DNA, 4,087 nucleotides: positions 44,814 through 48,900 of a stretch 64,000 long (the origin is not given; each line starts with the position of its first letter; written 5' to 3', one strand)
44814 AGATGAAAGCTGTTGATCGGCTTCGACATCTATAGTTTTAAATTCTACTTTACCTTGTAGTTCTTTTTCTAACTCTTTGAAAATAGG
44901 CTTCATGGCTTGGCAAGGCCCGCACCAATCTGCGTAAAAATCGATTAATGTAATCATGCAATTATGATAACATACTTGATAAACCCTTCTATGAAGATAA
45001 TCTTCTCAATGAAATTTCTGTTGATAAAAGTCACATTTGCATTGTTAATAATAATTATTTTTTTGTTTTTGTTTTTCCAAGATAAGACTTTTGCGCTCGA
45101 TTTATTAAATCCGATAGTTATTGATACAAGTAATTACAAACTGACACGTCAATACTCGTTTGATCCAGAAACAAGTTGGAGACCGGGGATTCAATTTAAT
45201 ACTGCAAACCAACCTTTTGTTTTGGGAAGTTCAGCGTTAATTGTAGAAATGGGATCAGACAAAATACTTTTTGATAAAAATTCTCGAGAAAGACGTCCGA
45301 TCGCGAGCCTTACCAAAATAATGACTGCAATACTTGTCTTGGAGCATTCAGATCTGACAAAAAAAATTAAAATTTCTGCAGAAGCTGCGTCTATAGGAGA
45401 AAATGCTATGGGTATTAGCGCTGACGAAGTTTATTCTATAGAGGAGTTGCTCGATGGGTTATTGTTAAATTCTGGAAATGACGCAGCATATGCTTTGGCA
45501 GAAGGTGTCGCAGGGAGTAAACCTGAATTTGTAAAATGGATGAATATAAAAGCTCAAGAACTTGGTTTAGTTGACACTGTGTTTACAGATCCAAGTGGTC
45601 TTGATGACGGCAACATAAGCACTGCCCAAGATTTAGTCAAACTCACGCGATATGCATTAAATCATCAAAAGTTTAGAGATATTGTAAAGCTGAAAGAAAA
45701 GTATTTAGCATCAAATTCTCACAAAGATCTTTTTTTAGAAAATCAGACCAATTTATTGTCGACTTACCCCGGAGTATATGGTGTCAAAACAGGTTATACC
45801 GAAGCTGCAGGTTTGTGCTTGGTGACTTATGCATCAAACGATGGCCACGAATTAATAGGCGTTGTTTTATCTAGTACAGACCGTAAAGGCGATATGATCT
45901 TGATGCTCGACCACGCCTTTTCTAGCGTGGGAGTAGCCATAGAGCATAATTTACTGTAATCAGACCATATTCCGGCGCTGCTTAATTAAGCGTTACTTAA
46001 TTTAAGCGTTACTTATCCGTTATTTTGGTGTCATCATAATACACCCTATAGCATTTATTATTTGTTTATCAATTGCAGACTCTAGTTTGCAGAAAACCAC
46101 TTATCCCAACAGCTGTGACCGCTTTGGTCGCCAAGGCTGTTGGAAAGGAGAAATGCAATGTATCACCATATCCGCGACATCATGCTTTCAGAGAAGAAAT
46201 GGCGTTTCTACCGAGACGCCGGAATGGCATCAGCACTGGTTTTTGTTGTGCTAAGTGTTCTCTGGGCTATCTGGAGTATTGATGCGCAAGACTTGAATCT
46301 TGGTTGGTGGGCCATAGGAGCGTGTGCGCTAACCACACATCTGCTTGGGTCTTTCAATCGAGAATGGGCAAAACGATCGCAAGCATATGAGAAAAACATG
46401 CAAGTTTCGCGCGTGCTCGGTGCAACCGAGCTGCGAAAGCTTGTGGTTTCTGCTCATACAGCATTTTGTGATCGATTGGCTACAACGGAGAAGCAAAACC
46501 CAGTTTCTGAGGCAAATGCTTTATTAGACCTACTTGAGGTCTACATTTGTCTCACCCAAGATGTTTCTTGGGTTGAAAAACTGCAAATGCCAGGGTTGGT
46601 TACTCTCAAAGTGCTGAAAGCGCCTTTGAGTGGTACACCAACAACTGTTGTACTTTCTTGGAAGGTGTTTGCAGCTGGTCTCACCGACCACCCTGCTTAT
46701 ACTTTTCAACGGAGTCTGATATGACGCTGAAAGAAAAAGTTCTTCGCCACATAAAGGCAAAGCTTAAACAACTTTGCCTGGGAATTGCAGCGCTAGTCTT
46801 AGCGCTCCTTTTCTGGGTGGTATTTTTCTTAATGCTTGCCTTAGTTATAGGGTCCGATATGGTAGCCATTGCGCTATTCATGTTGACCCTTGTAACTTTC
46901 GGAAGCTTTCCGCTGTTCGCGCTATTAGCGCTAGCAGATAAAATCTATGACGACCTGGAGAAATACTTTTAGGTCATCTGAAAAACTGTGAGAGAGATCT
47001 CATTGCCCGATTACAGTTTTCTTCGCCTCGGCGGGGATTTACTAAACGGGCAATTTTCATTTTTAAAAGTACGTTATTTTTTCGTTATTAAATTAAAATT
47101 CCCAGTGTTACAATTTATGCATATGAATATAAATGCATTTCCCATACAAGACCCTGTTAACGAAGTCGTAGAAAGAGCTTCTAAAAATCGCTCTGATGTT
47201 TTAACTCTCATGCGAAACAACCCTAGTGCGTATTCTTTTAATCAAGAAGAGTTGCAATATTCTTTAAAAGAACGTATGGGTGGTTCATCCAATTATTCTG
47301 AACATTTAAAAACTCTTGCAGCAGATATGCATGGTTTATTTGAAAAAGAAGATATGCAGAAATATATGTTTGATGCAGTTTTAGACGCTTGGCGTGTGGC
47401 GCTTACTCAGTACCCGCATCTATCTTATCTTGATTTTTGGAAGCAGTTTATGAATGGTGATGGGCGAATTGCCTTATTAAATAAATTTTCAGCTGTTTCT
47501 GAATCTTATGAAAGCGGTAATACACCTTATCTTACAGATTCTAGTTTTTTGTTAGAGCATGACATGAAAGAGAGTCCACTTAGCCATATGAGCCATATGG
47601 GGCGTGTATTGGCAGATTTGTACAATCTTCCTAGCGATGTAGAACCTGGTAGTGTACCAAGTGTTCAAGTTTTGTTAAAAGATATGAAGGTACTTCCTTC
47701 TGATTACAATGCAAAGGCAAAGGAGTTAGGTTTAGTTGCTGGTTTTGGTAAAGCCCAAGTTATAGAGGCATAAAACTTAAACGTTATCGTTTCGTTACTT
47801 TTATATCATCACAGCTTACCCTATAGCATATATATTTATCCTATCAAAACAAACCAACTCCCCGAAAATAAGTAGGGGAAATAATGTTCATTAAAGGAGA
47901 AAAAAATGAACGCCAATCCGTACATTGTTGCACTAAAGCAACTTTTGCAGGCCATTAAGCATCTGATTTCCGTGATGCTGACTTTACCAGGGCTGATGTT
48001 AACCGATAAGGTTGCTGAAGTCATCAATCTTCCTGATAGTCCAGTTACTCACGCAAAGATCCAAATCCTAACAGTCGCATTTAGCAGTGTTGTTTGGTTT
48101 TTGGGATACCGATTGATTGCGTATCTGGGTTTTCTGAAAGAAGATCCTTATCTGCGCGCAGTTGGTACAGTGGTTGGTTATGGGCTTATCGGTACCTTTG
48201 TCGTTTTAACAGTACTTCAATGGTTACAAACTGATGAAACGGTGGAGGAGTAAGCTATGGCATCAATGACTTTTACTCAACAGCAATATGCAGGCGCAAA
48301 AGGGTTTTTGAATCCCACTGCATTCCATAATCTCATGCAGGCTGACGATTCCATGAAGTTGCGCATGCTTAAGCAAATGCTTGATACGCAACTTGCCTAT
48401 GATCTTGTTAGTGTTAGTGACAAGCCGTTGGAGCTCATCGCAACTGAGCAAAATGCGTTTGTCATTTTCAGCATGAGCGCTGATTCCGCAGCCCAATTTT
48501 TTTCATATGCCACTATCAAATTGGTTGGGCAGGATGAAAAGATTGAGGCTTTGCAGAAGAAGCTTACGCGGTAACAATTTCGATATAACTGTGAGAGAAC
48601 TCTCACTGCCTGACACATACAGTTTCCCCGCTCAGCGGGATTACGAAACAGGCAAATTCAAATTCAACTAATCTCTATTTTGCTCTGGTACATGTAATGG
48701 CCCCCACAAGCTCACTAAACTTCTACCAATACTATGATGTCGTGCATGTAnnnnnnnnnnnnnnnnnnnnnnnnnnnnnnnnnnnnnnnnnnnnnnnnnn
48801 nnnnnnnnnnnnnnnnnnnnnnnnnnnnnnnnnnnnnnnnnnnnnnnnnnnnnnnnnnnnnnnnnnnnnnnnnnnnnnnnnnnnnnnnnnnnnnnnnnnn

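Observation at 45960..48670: GC-rich island (~46% vs ~33% GC) of small membrane-protein genes with dedicated CGTTAY-repeat promoters and two copies of a covarying ~75-nt pseudoknot-like element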

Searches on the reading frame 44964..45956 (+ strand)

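Call 15: search_protein_families(library=pfam, proteins=[window:44964-45956:+], max_evalue=0.1)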
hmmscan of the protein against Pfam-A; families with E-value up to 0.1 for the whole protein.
window:44964-45956:+ (331 aa): 4 families
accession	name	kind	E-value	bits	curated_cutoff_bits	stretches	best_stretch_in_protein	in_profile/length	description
PF00768.25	Peptidase_S11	-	2.6e-57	194.5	27.6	1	80-303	4-236/239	D-alanyl-D-alanine carboxypeptidase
PF13354.11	Beta-lactamase2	-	2.6e-07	30.6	22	1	101-228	12-143/214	Beta-lactamase enzyme family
PF02113.21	Peptidase_S13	-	0.039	13.1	22.8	0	91-128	20-58/444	D-Ala-D-Ala carboxypeptidase 3 (S13) family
PF02924.19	HDPD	-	0.064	13.8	29.1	0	107-156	21-70/116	Bacteriophage lambda head decoration protein D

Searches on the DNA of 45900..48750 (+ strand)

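Call 10: search_rna_families(source=window, start=45900, end=48750, threshold=evalue, max_evalue=10, show_alignments=3)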
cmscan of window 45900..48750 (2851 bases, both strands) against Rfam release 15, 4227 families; matches with E-value up to 10: 2.
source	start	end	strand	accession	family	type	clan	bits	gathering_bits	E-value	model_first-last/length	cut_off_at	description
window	46121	46150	+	RF03128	L31-Coriobacteria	Cis-reg; leader;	CL00118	18.9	33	8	1-33/33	no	L31-Coriobacteria ribosomal protein leader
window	46131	46223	+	RF03007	Mahella-1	Gene; sRNA;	-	15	70.7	9.9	1-114/114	no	Mahella-1 RNA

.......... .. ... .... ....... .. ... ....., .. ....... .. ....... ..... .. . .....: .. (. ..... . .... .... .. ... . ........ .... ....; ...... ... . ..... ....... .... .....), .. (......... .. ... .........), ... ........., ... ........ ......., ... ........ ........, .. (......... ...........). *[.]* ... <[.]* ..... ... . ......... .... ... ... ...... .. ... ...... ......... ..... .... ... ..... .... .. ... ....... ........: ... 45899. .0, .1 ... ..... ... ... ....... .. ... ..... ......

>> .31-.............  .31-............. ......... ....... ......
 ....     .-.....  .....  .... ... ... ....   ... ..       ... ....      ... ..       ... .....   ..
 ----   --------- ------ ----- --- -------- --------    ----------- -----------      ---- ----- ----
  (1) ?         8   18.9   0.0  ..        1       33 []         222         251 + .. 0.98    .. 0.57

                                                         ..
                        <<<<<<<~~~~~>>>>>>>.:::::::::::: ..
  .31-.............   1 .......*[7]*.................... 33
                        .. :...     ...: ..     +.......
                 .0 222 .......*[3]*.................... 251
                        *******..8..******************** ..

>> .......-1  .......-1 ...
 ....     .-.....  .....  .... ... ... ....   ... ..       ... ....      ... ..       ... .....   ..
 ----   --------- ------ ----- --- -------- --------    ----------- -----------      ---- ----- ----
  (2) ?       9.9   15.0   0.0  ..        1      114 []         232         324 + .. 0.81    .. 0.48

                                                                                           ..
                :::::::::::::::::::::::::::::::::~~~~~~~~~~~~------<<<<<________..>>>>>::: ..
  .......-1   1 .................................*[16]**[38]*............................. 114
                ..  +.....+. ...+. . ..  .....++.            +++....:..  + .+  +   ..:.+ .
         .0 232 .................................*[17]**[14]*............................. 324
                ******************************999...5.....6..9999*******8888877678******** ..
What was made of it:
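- On Any Rfam family (ribozymes, riboswitches, sRNAs): Nothing overlaps either element even at E≤10 (call 10).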

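Call 85: search_dna_similar(query=window:45960-48670:+, collection=phages, mode=distant, max_evalue=0.01, max_rows=10)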
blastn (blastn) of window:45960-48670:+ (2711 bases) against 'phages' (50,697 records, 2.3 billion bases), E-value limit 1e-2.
No match.

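Call 86: search_dna_similar(query=window:45960-48670:+, collection=plasmids, mode=distant, max_evalue=0.01, max_rows=10)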
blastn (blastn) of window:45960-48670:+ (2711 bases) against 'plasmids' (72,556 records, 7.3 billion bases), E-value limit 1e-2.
No match.
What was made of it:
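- Tried and rejected: blastn of the 2.7 kb against phages and plasmids found nothing (calls 85, 86).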

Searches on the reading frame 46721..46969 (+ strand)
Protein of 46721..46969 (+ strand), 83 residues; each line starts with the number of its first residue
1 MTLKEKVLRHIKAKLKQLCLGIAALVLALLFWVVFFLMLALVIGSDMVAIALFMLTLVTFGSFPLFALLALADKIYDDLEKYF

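Call 15: search_protein_families(library=pfam, proteins=[window:46721-46969:+], max_evalue=0.1)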
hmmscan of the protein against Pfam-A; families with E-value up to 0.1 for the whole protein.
window:46721-46969:+ (83 aa): 0 families

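Call 16: search_protein_families(library=phrogs, proteins=[window:46721-46969:+], max_evalue=0.1)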
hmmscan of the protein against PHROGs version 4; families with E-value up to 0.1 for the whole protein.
window:46721-46969:+ (83 aa): 0 families

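Call 37: search_protein_families(library=padloc, proteins=[window:46721-46969:+], max_evalue=0.1)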
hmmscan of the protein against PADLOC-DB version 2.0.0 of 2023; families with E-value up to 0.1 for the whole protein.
window:46721-46969:+ (83 aa): 0 families

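Call 38: search_protein_families(library=ncbifam, proteins=[window:46721-46969:+], max_evalue=0.1)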
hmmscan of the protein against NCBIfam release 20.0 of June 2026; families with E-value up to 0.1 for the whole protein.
window:46721-46969:+ (83 aa): 1 family
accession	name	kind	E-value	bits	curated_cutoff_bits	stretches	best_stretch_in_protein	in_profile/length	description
NF002281.0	PRK01209.2-5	equivalog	0.033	13.5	273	1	4-80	38-112/311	cobalamin biosynthesis protein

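Call 60: list_cluster_members(proteins=[P0001, window:46721-46969:+, window:46988-47770:+, window:47117-47770:+, window:47906-48250:+, window:48257-48571:+, window:48266-48571:+, P0002, P0004])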
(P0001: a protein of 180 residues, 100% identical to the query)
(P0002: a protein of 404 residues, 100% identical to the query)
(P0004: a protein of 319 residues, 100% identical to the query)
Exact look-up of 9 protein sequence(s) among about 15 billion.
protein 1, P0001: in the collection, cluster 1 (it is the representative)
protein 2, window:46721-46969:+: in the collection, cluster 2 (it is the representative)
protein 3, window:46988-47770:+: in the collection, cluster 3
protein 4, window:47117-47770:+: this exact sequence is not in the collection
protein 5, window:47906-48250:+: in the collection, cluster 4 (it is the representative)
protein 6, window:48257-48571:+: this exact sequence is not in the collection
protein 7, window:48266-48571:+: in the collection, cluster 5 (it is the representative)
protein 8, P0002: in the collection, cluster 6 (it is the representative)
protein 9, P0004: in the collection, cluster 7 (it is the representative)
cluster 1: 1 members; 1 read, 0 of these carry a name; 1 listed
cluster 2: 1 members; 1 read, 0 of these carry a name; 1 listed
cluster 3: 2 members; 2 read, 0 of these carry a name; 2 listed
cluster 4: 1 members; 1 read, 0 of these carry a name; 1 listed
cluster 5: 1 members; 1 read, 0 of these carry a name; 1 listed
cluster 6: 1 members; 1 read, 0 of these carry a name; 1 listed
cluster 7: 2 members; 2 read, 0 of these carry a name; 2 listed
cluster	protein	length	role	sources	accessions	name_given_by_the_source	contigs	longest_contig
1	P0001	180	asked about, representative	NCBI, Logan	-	-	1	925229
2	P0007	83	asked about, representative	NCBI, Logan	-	-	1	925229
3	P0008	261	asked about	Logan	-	-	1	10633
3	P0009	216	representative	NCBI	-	-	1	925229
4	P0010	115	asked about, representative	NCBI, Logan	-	-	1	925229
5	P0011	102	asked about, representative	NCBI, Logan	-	-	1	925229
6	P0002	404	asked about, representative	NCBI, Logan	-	-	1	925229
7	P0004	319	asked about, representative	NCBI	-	-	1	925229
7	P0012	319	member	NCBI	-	-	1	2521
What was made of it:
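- NCBI annotates 216 aa (call 60).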

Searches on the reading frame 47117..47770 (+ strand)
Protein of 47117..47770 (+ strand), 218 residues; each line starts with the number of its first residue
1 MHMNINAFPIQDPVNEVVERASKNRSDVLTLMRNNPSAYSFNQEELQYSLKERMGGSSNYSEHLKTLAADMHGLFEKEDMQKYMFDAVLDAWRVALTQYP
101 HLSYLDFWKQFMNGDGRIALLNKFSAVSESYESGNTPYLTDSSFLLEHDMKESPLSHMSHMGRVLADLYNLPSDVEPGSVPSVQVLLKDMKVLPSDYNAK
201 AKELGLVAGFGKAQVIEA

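Call 15: search_protein_families(library=pfam, proteins=[window:47117-47770:+], max_evalue=0.1)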
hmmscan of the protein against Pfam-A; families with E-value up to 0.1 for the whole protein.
window:47117-47770:+ (218 aa): 0 families

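Call 16: search_protein_families(library=phrogs, proteins=[window:47117-47770:+], max_evalue=0.1)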
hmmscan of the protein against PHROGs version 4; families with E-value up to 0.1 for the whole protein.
window:47117-47770:+ (218 aa): 0 families

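Call 37: search_protein_families(library=padloc, proteins=[window:47117-47770:+], max_evalue=0.1)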
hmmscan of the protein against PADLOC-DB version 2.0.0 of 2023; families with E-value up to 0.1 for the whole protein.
window:47117-47770:+ (218 aa): 0 families

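Call 38: search_protein_families(library=ncbifam, proteins=[window:47117-47770:+], max_evalue=0.1)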
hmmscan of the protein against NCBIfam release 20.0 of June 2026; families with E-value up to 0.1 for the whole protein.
window:47117-47770:+ (218 aa): 0 families

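Call 59: find_related_loci(query=window:47117-47770:+, collection=viral_contigs, flank=5000)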
Query window:47117-47770:+ (218 aa) in viral_contigs; peptide patterns used: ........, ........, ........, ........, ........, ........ (x = any residue, [..] = any of these).
10 stretches matched a pattern, but none encodes a relative of the query by tblastn (E <= 1e-3).

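Call 89: search_solved_structures(query=window:47123-47770:+, max_evalue=1)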
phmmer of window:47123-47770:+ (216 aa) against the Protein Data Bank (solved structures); distinct sequences matched with E-value up to 1: 0.

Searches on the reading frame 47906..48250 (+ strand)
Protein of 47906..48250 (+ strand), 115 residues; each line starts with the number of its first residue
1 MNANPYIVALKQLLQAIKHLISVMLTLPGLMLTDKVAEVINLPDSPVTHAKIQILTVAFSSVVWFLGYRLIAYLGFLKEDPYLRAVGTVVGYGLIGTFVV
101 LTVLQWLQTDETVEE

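Call 15: search_protein_families(library=pfam, proteins=[window:47906-48250:+], max_evalue=0.1)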
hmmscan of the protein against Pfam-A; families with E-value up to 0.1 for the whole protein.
window:47906-48250:+ (115 aa): 2 families
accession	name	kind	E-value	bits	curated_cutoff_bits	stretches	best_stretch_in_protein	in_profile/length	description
PF11772.13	EpuA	-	0.0032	17.5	27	1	85-106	13-34/46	DNA-directed RNA polymerase subunit beta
PF03151.22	TPT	-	0.031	14.1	30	1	14-90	180-255/291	Triose-phosphate Transporter family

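Call 16: search_protein_families(library=phrogs, proteins=[window:47906-48250:+], max_evalue=0.1)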
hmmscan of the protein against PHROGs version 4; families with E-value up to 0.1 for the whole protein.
window:47906-48250:+ (115 aa): 0 families

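Call 37: search_protein_families(library=padloc, proteins=[window:47906-48250:+], max_evalue=0.1)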
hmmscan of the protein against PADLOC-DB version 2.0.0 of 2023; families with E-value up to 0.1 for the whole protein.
window:47906-48250:+ (115 aa): 0 families

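Call 38: search_protein_families(library=ncbifam, proteins=[window:47906-48250:+], max_evalue=0.1)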
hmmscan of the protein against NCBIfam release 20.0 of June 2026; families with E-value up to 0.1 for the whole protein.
window:47906-48250:+ (115 aa): 0 families

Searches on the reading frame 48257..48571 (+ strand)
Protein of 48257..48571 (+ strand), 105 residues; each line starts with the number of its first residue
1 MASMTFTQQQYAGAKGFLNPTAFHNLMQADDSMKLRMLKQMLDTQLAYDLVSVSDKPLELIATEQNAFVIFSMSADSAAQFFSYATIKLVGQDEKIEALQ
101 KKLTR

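Call 15: search_protein_families(library=pfam, proteins=[window:48257-48571:+], max_evalue=0.1)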
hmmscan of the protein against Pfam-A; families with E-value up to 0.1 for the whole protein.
window:48257-48571:+ (105 aa): 0 families

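Call 16: search_protein_families(library=phrogs, proteins=[window:48257-48571:+], max_evalue=0.1)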
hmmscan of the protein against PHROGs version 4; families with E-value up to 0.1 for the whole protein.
window:48257-48571:+ (105 aa): 0 families

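Call 37: search_protein_families(library=padloc, proteins=[window:48257-48571:+], max_evalue=0.1)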
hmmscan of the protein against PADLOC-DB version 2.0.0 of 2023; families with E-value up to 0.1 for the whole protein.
window:48257-48571:+ (105 aa): 0 families

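Call 38: search_protein_families(library=ncbifam, proteins=[window:48257-48571:+], max_evalue=0.1)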
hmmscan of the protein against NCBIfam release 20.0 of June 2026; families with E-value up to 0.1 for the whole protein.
window:48257-48571:+ (105 aa): 0 families

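Call 58: find_related_loci(query=window:48257-48571:+, collection=viral_contigs, flank=5000)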
Query window:48257-48571:+ (105 aa) in viral_contigs; peptide patterns used: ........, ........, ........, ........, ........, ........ (x = any residue, [..] = any of these).
4 stretches matched a pattern, but none encodes a relative of the query by tblastn (E <= 1e-3).
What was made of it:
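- On Phage moron: No phage or viral DNA or protein match (calls 58, 59, 85).
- Tried and rejected: ORF3 and ORF5 have no viral-contig relatives (calls 58, 59).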

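Call 90: search_solved_structures(query=window:48257-48571:+, max_evalue=1)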
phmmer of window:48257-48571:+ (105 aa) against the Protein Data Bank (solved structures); distinct sequences matched with E-value up to 1: 0.
